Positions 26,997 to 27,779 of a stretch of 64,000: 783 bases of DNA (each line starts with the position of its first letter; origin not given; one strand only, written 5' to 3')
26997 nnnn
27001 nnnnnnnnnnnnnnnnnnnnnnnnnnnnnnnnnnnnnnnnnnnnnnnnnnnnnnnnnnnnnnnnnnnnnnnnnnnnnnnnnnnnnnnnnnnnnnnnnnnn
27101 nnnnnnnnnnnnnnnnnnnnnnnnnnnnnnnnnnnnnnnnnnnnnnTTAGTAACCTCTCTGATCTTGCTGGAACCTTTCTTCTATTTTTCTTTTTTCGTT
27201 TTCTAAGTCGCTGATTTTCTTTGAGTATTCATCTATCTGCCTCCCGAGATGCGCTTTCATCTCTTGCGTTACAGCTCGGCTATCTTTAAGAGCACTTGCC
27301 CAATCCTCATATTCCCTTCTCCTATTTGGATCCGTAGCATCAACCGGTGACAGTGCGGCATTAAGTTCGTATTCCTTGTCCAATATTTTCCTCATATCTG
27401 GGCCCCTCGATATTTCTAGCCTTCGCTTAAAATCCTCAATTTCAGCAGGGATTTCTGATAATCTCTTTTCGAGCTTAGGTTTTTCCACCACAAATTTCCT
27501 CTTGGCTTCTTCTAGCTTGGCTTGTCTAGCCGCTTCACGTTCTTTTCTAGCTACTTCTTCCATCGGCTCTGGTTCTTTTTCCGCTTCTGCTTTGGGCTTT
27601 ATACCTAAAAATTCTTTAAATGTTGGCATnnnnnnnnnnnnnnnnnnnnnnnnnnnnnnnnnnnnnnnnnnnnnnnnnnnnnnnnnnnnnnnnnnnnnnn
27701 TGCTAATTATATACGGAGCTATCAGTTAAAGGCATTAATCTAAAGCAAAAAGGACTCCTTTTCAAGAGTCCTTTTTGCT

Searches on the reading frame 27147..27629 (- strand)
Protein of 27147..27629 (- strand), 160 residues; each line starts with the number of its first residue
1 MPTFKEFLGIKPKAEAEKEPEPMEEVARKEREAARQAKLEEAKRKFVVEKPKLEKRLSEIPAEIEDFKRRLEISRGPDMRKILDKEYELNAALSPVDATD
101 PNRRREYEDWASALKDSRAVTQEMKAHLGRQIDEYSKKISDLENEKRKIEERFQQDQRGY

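Call 9: search_protein_families(library=pfam, proteins=[window:27147-27629:-], max_evalue=0.01)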
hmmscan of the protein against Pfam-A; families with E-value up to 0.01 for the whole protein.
window:27147-27629:- (160 aa): 0 families

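Call 10: search_protein_families(library=phrogs, proteins=[window:27147-27629:-], max_evalue=0.01)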
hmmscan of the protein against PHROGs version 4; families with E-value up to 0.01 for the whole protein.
window:27147-27629:- (160 aa): 0 families

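Call 12: find_homologous_proteins(query=window:27147-27629:-)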
Query window:27147-27629:- (160 aa): 11 proteins with E <= 0.001 among 181 candidates.
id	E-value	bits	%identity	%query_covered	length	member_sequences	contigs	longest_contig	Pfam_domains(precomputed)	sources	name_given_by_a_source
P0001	9.7e-93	326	100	100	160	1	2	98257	-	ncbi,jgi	jgi:hypothetical protein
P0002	6.1e-49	184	62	100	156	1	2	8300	-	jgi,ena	-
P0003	9.5e-49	183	60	100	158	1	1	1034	-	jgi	jgi:chaperonin cofactor prefoldin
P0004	3.8e-47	178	60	100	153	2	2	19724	-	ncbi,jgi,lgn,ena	-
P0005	4.7e-42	162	70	76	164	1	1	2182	-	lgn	-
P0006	2.4e-38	150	56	100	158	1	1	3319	-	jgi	jgi:chaperonin cofactor prefoldin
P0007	1.4e-34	137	49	100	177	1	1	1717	-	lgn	-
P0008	7.7e-34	135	49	100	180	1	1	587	-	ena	-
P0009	8.8e-31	125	52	100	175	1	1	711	-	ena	-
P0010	6.6e-24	103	55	66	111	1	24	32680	-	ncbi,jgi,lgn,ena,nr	ncbi:MAG: hypothetical protein A2913_00900 [Parcubacteria group bacterium RIFCSPLOWO2_01_FULL_40_65]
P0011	1.6e-17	82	43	83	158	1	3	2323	-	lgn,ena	-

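Call 13: find_encoding_contigs(protein=P0001, flank=4000, max_places=4)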
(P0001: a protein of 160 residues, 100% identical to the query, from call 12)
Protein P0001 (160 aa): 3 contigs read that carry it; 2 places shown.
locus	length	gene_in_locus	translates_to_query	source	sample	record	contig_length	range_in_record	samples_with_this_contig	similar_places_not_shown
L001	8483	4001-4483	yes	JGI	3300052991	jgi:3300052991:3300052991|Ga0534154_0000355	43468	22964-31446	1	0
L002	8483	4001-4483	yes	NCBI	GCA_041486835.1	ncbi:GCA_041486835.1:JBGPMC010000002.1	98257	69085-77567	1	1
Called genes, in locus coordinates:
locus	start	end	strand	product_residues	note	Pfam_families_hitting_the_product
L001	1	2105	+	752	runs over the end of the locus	PF13491:FtsK_4TM (weak), PF17854:FtsK_alpha, PF01580:FtsK_SpoIIIE, PF09397:FtsK_gamma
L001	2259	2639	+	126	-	-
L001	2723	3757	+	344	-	PF00154:RecA_N, PF06745:ATPase (faint), PF08423:Rad51, PF13481:AAA_25 (weak), PF27531:MT3502_N, PF21096:RecA_C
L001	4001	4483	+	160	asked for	-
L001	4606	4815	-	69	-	PF01084:Ribosomal_S18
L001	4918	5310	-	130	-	PF00436:SSB (weak)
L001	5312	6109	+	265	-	PF18165:pP_pnuc_1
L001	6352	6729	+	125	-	-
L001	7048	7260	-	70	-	PF01084:Ribosomal_S18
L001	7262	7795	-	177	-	PF00436:SSB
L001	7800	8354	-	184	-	PF01250:Ribosomal_S6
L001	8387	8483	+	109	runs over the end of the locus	-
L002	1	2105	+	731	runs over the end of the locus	PF13491:FtsK_4TM (weak), PF17854:FtsK_alpha, PF01580:FtsK_SpoIIIE, PF09397:FtsK_gamma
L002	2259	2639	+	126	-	-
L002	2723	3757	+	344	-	PF00154:RecA_N, PF06745:ATPase (faint), PF08423:Rad51, PF13481:AAA_25 (weak), PF27531:MT3502_N, PF21096:RecA_C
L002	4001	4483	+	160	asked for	-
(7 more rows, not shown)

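Call 14: find_encoding_contigs(protein=P0004, flank=4000, max_places=4)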
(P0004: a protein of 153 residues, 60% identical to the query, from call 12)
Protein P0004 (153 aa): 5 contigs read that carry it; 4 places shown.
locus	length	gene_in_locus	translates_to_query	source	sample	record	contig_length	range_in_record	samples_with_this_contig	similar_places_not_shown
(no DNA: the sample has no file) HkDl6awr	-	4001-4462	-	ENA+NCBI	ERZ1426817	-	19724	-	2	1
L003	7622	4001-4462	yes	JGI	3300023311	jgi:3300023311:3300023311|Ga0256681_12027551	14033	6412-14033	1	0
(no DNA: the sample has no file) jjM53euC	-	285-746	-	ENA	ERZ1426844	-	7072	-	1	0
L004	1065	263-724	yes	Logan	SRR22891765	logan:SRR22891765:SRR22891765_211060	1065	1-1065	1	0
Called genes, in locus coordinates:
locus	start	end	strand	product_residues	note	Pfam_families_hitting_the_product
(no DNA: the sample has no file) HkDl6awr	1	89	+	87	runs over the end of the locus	PF01165:Ribosomal_S21 (weak)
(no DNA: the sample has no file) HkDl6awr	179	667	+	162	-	PF09424:YqeY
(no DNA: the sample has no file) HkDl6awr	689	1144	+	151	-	PF02130:YbeY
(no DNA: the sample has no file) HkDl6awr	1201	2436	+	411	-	PF11104:PilM_2 (faint), PF02491:SHS2_FTSA, PF06723:MreB_Mbl, PF06277:EutA, PF14450:FtsA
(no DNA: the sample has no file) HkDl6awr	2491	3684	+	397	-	PF00091:Tubulin, PF12327:FtsZ_C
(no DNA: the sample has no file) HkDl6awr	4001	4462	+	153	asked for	-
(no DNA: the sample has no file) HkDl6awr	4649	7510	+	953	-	PF08471:Ribonuc_red_2_N, PF02867:Ribonuc_red_lgC, PF12637:TSCPD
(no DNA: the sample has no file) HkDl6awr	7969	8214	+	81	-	-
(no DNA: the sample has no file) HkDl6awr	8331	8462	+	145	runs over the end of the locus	PF00583:Acetyltransf_1 (weak), PF13508:Acetyltransf_7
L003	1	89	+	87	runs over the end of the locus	PF01165:Ribosomal_S21 (weak)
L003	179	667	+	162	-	PF09424:YqeY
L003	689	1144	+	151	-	PF02130:YbeY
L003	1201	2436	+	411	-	PF11104:PilM_2 (faint), PF02491:SHS2_FTSA, PF06723:MreB_Mbl, PF06277:EutA, PF14450:FtsA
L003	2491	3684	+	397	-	PF00091:Tubulin, PF12327:FtsZ_C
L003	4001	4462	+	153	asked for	-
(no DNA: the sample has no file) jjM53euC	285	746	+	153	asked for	-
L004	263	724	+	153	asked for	-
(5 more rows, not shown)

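Call 15: find_encoding_contigs(protein=P0002, flank=4000, max_places=4)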
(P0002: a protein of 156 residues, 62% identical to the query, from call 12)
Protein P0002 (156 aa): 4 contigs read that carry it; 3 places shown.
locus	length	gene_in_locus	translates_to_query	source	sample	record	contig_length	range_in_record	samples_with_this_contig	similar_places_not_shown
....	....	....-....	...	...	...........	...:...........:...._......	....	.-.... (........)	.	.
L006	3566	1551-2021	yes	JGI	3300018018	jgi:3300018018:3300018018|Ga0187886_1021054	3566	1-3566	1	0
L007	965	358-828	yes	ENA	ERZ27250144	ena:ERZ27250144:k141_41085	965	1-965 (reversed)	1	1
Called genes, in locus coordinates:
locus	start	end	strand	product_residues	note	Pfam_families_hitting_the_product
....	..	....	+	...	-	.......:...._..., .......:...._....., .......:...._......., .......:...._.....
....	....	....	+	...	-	-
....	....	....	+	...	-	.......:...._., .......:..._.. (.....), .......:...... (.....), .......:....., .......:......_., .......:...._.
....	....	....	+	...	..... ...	-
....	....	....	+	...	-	-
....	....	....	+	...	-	-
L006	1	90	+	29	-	?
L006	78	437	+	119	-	-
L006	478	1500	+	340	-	PF00154:RecA_N, PF08423:Rad51, PF13481:AAA_25 (faint), PF06745:ATPase (faint), PF27531:MT3502_N, PF21096:RecA_C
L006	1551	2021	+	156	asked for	-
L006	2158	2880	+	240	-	-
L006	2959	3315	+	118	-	-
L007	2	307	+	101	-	?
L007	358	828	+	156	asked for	-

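Call 16: find_encoding_contigs(protein=P0010, flank=4000, max_places=6)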
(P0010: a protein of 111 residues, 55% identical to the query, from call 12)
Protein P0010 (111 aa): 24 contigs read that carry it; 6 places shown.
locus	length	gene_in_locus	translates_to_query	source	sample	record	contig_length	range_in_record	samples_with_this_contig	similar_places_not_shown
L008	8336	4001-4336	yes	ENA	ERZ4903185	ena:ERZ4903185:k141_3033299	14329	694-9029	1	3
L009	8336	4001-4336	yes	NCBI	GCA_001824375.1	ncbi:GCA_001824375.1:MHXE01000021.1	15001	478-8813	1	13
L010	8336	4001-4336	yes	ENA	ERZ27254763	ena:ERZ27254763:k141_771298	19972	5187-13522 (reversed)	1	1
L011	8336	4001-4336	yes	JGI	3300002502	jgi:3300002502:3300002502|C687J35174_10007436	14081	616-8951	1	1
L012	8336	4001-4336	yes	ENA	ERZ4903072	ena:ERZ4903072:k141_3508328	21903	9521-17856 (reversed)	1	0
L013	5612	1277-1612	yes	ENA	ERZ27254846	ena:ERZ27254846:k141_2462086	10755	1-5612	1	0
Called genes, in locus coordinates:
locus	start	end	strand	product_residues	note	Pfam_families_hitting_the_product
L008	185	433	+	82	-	-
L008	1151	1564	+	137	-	-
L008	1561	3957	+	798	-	PF26449:DUF8128, PF01935:DUF87, PF10412:TrwB_AAD_bind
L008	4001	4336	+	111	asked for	-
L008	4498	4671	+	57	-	-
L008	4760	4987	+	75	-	PF13518:HTH_28 (faint)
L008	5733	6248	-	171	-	-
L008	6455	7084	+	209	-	PF13238:AAA_18 (faint), PF02223:Thymidylate_kin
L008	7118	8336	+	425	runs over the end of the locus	PF13439:Glyco_transf_4, PF00534:Glycos_transf_1 (weak), PF13692:Glyco_trans_1_4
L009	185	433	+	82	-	-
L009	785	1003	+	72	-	-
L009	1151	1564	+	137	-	-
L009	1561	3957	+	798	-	PF26449:DUF8128, PF01935:DUF87, PF10412:TrwB_AAD_bind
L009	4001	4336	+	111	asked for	-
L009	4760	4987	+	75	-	PF13518:HTH_28 (faint)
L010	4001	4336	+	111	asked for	-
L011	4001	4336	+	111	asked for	-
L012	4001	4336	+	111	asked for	-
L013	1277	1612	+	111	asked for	-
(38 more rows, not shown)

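Call 52: predict_structure(alignment_id=A1)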
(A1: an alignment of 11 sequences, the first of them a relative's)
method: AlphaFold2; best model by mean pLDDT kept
length: 160 residues; sequences in the alignment: 11
mean_pLDDT: 84.8   pTM: 0.62
mean pLDDT of the five models: 84.8, 83.1, 82.8, 82.5, 82.4
residues with pLDDT >= 90: 91; 70-90: 42; 50-70: 16; < 50: 11
segments of 3 or more residues with pLDDT < 50: 12-18
pLDDT, mean of each block of 10 residues (from residue 1): 56 48 69 80 83 93 97 96 96 88 91 95 97 97 95 76
secondary structure, 60 per line:
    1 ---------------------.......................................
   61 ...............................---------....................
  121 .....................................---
elements in order: H22-91 H101-157

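Call 60: fold_search(model_id=the predicted structure, library=pdb)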
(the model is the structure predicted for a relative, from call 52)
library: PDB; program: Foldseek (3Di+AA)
matches with E <= 10: 236; with E <= 0.001: 0
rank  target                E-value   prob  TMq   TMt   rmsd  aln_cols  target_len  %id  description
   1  8y3x_E                4.5e-01  0.96  0.47  0.64   4.5       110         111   13  Cell divisome sPG hydrolysis machinery FtsEX-EnvC (released 2024-05-08)
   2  6mbz_A                6.0e-01  0.84  0.41  0.15   4.2       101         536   11  Structure of Transcription Factor (released 2019-06-19)
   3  3na7                  7.5e-01  0.44  0.31  0.21  10.7       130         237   18  2.2 Angstrom Structure of the HP0958 Protein from Helicobacter pylori CCUG 17874 (released 2010-09-22)
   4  5sxa_B                8.0e-01  0.23  0.27  0.21  13.6       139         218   14  Crystal Structure of PI3Kalpha in complex with fragment 10 (released 2017-02-15)
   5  8snb_8U               8.5e-01  0.30  0.28  0.37  12.6       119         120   15  atomic model of sea urchin sperm doublet microtubule (48-nm periodicity) (released 2023-06-28)
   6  9ny5_B                1.0e+00  0.20  0.26  0.31  11.6       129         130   16  LmuABC_apo (released 2025-12-17)
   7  6z6o_C                1.1e+00  0.35  0.34  0.10  10.0       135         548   17  HDAC-TC (released 2021-02-17)
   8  8i7o_B8               1.1e+00  0.30  0.32  0.29   8.1       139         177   19  In situ structure of axonemal doublet microtubules in mouse sperm with 16-nm repeat (released 2023-10-11)
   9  9r64_I                1.1e+00  0.15  0.23  0.08  11.1       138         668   15  CPS secretion pathway Wza-Wzc_C1 (Conf 0) (released 2026-03-04)
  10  4tko                  1.2e+00  0.15  0.26  0.16  14.7       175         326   22  Structure of the periplasmic adaptor protein EmrA (released 2014-07-09)
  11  8iyj_S0               1.2e+00  0.13  0.23  0.13  12.3       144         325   17  Cryo-EM structure of the 48-nm repeat doublet microtubule from mouse sperm (released 2023-07-05)
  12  8i7r_D5               1.3e+00  0.23  0.29  0.34  12.3       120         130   15  In situ structure of axonemal doublet microtubules in mouse sperm with 48-nm repeat (released 2023-10-11)
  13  9fqr_EU               1.3e+00  0.38  0.35  0.35   6.6       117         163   17  96-nm repeat of axonemal doublet microtubules from bovine sperm (released 2025-03-26)
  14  5wkq_B                1.4e+00  0.51  0.42  0.43   7.2       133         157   16  2.10 A resolution structure of IpaB (residues 74-242) from Shigella flexneri (released 2018-05-16)
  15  7ubt                  1.6e+00  0.54  0.40  0.14   4.7       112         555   10  Stat5a Core in complex with Compound 18 (released 2023-02-15)
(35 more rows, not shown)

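Call 62: find_encoding_contigs(protein=P0005, flank=4000, max_places=3)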
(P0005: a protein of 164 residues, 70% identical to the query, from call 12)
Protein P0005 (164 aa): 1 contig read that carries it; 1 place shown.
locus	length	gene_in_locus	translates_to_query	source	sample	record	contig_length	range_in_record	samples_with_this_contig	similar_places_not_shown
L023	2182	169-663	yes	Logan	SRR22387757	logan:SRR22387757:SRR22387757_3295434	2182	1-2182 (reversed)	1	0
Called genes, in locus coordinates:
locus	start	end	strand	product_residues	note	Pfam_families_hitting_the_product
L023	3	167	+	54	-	?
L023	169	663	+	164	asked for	-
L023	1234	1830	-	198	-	PF00436:SSB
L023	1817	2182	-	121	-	?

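Call 81: search_protein_families(library=padloc, proteins=[window:27147-27629:-], max_evalue=0.01)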
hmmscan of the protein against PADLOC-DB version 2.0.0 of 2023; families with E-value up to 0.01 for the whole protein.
window:27147-27629:- (160 aa): 1 family
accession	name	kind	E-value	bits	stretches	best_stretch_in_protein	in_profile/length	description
PDLC00519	JetC1|JetC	-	0.0026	14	1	14-154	308-444/1097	DUF3584 domain; MukB-like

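Call 82: search_protein_families(library=ncbifam, proteins=[window:27147-27629:-], max_evalue=0.01)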
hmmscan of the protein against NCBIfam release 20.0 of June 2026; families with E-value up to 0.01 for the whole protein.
window:27147-27629:- (160 aa): 3 families
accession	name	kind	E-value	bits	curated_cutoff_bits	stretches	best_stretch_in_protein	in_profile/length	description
NF045487.1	ASRP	equivalog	0.0025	16.5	300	1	24-157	139-269/593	archaea-specific SMC-related protein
TIGR04211.1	SH3_and_anchor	equivalog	0.0077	15.8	65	1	44-156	55-165/198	TIGR04211 family SH3 domain-containing protein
TIGR02169.1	SMC_prok_A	equivalog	0.0078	13.9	729.4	1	23-157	233-364/1165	chromosome segregation protein SMC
